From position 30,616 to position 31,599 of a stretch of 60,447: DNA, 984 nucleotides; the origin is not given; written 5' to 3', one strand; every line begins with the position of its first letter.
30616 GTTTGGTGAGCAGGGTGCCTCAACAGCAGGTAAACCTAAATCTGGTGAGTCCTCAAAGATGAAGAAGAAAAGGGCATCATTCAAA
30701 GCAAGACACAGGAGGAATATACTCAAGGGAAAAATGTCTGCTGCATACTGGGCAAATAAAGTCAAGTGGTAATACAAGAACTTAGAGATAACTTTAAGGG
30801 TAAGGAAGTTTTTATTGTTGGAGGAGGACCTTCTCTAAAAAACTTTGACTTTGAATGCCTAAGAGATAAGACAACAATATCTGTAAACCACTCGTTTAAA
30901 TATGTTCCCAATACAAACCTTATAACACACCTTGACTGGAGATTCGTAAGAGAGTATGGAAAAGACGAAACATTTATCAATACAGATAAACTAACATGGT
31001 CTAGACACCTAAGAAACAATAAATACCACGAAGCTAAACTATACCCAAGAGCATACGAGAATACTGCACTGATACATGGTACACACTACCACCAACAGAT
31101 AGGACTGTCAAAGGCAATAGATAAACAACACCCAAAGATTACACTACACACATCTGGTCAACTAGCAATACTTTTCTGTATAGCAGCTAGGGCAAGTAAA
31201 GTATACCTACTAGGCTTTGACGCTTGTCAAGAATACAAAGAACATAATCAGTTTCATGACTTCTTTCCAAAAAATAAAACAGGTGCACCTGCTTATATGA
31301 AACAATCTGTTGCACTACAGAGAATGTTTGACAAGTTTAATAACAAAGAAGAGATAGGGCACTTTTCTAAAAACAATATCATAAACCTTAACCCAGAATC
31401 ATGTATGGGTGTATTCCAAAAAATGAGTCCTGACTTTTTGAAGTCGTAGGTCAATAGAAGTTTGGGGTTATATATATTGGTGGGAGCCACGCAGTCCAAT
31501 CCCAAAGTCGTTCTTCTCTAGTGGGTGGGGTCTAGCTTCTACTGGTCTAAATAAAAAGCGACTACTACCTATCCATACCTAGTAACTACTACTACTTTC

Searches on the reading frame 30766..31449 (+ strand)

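Call 15: search_protein_families(library=phrogs, proteins=[window:30766-31449:+], max_evalue=0.0001)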
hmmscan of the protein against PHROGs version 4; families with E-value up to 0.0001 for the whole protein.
window:30766-31449:+ (227 aa): 2 families
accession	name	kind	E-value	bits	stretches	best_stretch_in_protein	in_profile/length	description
phrog_4603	-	other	4e-17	63.4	1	18-220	1-167/178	alpha-2;3-sialyltransferase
phrog_2111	-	unknown function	1.8e-05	25.2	0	13-160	11-163/208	-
